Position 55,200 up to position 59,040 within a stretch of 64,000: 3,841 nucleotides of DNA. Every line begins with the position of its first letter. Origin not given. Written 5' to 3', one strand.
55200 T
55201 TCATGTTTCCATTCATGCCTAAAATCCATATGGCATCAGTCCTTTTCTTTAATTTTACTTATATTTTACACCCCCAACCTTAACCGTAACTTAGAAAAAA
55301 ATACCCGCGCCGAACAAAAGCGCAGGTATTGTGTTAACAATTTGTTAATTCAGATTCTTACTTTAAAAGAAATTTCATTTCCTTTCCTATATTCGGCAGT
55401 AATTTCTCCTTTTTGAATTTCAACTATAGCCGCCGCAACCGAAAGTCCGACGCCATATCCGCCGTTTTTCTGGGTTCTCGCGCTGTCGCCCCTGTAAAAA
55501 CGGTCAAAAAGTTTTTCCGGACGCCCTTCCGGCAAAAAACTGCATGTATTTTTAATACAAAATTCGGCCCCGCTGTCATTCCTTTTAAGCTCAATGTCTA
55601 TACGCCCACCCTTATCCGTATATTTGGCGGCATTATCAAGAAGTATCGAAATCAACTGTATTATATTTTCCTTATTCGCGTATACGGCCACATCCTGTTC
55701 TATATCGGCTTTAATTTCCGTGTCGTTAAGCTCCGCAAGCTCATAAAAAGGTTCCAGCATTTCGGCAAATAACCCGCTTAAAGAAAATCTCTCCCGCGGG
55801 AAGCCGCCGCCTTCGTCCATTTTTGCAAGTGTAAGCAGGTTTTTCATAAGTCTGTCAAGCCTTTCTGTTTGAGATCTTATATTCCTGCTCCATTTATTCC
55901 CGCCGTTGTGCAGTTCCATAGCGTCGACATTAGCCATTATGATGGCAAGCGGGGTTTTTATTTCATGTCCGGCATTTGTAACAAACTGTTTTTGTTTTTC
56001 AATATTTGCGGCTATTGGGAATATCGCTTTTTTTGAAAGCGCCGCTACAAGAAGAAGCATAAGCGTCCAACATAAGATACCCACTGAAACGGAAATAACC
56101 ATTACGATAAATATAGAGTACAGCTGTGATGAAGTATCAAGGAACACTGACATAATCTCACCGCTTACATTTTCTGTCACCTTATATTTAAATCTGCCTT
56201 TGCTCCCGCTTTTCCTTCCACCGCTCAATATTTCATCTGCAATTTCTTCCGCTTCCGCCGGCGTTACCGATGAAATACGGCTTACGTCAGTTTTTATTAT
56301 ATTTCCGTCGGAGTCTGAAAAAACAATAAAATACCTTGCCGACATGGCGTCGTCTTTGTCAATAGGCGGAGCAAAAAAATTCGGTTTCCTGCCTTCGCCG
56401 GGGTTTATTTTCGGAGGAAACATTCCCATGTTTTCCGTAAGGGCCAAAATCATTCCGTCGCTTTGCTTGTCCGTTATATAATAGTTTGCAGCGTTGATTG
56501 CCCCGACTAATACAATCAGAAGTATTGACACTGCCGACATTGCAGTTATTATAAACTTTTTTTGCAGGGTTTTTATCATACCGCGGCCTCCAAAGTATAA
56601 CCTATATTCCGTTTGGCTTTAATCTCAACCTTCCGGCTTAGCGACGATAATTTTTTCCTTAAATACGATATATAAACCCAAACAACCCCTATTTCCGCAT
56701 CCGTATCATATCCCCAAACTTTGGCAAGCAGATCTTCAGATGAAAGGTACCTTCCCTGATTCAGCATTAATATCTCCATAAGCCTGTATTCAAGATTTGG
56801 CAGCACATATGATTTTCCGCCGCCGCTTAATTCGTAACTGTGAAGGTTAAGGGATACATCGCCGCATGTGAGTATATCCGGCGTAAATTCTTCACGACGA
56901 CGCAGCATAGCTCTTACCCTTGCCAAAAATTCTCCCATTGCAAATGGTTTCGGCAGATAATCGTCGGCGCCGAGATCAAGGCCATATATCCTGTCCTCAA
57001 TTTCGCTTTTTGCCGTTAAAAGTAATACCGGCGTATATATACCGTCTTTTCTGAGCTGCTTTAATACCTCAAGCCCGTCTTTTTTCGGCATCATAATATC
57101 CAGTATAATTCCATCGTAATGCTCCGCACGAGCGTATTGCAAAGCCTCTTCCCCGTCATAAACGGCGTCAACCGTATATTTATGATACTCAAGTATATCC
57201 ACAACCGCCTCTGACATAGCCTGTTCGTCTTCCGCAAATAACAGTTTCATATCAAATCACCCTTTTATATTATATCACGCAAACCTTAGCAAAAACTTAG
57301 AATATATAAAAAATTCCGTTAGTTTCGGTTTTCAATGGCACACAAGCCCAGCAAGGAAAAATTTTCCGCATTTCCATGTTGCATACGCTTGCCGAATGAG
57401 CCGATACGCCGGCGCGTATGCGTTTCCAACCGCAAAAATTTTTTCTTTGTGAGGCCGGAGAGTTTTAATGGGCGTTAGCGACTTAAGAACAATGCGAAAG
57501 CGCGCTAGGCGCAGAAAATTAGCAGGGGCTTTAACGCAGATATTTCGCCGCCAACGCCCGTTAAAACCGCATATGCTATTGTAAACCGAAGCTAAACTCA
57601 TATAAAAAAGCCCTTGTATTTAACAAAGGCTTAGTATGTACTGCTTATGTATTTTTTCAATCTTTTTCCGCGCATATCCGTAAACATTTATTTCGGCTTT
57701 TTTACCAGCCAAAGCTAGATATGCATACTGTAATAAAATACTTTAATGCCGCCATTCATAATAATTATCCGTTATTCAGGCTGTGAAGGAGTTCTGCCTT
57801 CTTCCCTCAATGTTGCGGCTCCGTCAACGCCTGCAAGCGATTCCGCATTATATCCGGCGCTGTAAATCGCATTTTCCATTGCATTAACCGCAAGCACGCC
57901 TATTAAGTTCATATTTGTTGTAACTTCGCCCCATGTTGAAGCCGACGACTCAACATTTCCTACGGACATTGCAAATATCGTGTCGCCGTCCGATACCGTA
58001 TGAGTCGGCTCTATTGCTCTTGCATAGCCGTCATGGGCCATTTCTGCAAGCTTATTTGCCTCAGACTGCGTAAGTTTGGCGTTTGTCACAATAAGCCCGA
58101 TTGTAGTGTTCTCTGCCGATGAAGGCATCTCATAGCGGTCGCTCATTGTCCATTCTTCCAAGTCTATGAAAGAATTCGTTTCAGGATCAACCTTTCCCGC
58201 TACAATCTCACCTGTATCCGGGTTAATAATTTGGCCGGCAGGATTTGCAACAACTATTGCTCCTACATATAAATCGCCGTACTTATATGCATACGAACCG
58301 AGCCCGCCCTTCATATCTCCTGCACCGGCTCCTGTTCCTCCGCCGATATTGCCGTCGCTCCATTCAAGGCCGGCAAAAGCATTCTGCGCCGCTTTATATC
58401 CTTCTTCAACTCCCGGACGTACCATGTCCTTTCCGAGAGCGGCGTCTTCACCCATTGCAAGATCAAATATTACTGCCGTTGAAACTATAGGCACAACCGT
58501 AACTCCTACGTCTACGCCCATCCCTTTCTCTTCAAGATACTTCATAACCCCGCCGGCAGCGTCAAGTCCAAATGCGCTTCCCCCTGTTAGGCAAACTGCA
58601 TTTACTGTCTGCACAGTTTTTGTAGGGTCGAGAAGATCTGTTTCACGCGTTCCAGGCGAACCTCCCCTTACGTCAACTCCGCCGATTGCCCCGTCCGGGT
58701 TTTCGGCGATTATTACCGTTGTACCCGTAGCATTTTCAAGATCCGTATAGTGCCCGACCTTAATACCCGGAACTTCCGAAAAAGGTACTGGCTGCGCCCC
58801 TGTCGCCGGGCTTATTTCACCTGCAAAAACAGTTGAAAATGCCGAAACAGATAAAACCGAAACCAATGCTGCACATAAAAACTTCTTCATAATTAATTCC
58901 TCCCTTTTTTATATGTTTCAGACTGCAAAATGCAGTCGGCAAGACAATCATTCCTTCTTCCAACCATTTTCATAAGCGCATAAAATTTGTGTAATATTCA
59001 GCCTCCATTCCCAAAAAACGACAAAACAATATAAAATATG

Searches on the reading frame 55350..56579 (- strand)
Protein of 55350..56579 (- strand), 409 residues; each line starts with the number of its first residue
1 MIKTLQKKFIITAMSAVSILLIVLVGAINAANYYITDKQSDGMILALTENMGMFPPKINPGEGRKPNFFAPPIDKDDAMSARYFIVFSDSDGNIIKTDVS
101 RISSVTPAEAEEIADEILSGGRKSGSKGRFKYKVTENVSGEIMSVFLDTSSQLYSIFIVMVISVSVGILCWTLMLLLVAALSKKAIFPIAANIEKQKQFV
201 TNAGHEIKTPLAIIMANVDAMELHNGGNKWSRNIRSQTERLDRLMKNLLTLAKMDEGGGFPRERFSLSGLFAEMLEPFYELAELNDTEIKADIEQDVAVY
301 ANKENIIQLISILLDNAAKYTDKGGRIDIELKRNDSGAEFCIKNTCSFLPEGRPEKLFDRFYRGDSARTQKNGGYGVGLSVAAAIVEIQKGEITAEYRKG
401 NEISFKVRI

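Call 22: search_protein_families(library=pfam, proteins=[window:55350-56579:-])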
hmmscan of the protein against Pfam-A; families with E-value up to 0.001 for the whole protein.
window:55350-56579:- (409 aa): 3 families
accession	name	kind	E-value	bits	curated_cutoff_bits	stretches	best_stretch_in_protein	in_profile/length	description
PF02518.31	HATPase_c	-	4.6e-18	66.1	26.4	1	304-407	4-107/111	Histidine kinase-, DNA gyrase B-, and HSP90-like ATPase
PF00512.31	HisKA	-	1.3e-11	44.8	26.9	1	196-257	2-66/66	His Kinase A (phospho-acceptor) domain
PF14501.12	HATPase_c_5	-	0.00025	21.3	22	1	303-399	3-92/102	GHKL domain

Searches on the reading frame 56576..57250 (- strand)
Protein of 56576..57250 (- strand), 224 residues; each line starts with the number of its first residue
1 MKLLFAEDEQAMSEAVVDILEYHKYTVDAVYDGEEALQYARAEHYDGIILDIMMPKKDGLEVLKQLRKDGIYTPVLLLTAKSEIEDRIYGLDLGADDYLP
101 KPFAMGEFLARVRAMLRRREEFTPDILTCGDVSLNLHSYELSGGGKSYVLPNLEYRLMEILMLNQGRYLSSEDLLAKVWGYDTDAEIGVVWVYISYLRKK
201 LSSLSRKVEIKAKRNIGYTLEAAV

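Call 22: search_protein_families(library=pfam, proteins=[window:56576-57250:-])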
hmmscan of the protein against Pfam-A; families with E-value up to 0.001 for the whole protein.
window:56576-57250:- (224 aa): 2 families
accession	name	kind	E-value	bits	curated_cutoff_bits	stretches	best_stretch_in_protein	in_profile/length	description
PF00072.30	Response_reg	-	4.2e-29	101.4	30.2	1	4-113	2-111/111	Response regulator receiver domain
PF00486.34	Trans_reg_C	-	1.2e-18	67.4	26.2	1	147-220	3-77/77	Transcriptional regulatory protein, C terminal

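Call 44: find_encoding_contigs(protein=window:56576-57250:-, flank=3000, max_places=10)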
Protein window:56576-57250:- (224 aa): 16 contigs read that carry it; 10 places shown.
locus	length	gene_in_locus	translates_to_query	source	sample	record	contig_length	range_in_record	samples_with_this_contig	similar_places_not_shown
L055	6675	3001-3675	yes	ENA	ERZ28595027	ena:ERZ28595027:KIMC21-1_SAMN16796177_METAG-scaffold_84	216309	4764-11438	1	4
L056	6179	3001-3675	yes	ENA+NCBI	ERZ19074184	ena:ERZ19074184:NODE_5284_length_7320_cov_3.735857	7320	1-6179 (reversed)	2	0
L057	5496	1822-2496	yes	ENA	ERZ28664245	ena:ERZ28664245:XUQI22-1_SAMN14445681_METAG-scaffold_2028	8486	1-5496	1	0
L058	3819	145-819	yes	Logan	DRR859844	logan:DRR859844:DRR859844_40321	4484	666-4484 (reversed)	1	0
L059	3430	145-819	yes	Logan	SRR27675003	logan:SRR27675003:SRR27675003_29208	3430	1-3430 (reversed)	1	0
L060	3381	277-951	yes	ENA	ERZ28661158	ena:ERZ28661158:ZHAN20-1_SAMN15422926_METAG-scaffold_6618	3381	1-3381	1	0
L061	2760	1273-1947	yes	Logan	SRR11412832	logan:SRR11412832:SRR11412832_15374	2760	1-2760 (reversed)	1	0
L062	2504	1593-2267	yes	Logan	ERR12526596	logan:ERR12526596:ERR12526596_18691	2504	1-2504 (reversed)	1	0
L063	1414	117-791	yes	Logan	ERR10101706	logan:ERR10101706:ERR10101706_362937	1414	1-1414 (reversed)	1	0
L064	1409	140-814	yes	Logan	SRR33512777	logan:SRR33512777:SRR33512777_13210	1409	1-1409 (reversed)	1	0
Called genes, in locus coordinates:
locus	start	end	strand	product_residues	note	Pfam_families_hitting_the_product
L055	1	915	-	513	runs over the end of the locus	PF00117:GATase, PF07722:Peptidase_C26, PF02540:NAD_synthase (weak), PF03054:tRNA_Me_trans (faint), PF00958:GMP_synt_C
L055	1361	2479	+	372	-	PF03576:Peptidase_S58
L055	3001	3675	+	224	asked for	PF00072:Response_reg, PF00486:Trans_reg_C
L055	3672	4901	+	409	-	PF00512:HisKA, PF02518:HATPase_c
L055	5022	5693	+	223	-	PF09359:VTC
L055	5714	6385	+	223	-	PF16316:DUF4956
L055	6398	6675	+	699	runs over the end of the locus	PF08757:CotH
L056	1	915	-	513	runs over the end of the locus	PF00117:GATase, PF07722:Peptidase_C26, PF02540:NAD_synthase (weak), PF03054:tRNA_Me_trans (faint), PF00958:GMP_synt_C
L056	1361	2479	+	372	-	PF03576:Peptidase_S58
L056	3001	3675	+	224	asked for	PF00072:Response_reg, PF00486:Trans_reg_C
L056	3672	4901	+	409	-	PF00512:HisKA, PF02518:HATPase_c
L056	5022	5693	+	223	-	PF09359:VTC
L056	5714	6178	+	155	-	?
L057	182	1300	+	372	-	PF03576:Peptidase_S58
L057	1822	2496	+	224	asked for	PF00072:Response_reg, PF00486:Trans_reg_C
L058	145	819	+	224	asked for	PF00072:Response_reg, PF00486:Trans_reg_C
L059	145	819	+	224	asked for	PF00072:Response_reg, PF00486:Trans_reg_C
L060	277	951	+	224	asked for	PF00072:Response_reg, PF00486:Trans_reg_C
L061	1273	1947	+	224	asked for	PF00072:Response_reg, PF00486:Trans_reg_C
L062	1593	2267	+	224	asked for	PF00072:Response_reg, PF00486:Trans_reg_C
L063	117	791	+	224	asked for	PF00072:Response_reg, PF00486:Trans_reg_C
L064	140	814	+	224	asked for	PF00072:Response_reg, PF00486:Trans_reg_C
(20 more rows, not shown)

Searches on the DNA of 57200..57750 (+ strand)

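Call 8: search_rna_families(source=window, start=57200, end=57750, threshold=evalue, max_evalue=10, show_alignments=3)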
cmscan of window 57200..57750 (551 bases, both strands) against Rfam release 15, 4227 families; matches with E-value up to 10: 5.
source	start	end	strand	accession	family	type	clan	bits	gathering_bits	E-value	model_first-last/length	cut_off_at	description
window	57605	57642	-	RF02438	SpF51_sRNA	Gene; sRNA;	-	22.7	50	0.095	1-45/45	no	Streptococcus sRNA SpF51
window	57284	57369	-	RF01507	Afu_298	Gene; snRNA; snoRNA; CD-box;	-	19.4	40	3.1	1-93/93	no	A. fimigatus snoRNA Afu_298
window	57626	57711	-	RF01420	snoR113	Gene; snRNA; snoRNA; CD-box;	-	15.9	47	1.4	1-103/103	no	Small nucleolar RNA snoR113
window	57325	57368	-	RF00462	IRES_APC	Cis-reg; IRES;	-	14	50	9.9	14-38/53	no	APC internal ribosome entry site (IRES)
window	57335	57377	-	RF01637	ceN47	Gene; snRNA; snoRNA; CD-box;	-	11.7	35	7.3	1-155/155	no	Nematode snoRNA ceN47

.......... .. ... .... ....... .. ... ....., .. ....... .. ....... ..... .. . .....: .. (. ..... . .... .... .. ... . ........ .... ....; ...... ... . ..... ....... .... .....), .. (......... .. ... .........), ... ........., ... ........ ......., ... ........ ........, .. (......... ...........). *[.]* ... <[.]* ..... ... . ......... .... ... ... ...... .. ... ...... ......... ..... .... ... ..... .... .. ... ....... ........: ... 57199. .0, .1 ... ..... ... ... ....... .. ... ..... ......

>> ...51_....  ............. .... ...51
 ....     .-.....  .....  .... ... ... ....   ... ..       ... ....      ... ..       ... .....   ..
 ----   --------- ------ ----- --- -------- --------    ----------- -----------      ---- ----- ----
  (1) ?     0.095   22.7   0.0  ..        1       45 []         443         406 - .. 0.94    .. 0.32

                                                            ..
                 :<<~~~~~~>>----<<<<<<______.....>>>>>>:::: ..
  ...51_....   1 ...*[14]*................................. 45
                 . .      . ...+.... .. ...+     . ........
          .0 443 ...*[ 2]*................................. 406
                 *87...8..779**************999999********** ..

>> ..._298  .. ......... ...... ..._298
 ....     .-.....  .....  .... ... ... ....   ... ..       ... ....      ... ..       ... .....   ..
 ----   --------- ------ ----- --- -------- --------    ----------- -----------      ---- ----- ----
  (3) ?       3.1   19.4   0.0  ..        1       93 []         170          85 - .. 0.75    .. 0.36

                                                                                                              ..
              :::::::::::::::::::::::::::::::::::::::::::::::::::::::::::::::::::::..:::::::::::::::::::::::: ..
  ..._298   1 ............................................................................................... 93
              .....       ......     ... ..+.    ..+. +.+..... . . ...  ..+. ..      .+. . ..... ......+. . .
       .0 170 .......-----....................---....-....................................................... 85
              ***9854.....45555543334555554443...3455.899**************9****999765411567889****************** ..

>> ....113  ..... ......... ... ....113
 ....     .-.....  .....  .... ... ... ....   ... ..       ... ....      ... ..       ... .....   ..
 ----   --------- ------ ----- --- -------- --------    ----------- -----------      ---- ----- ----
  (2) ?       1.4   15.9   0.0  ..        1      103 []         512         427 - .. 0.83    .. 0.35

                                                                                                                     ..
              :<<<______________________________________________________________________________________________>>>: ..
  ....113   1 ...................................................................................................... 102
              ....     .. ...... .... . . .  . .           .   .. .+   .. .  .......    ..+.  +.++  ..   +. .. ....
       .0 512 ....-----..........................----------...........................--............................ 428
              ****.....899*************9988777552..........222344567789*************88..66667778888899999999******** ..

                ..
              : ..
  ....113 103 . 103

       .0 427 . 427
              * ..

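Call 32: search_dna_similar(query=window:57323-57600:+, collection=plasmids, mode=distant, max_evalue=0.01)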
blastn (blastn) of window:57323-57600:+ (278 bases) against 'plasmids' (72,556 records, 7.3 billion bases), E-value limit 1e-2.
No match.

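Call 33: search_dna_similar(query=window:57323-57600:+, collection=phages, mode=distant, max_evalue=0.01)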
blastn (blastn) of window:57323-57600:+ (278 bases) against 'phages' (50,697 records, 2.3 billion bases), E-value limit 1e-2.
No match.

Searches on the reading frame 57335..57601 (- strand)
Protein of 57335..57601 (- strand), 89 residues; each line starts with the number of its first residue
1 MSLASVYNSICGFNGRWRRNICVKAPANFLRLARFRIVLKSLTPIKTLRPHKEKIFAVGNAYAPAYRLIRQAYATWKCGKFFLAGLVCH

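Call 31: find_homologous_proteins(query=window:57335-57601:-, max_evalue=10)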
Query seq(89 aa): 2 candidates shared short words with the query, none scored E <= 10.
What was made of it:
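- Tried and rejected: The 89-aa spurious ORF used as bait against 5.8 billion proteins: nothing (call 31).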

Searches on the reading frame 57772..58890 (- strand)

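Call 22: search_protein_families(library=pfam, proteins=[window:57772-58890:-])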
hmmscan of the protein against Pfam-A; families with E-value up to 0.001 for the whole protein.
window:57772-58890:- (372 aa): 1 family
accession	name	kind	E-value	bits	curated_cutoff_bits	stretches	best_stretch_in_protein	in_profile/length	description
PF03576.19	Peptidase_S58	-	1.5e-46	159.7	23.9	1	39-358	5-305/307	Peptidase family S58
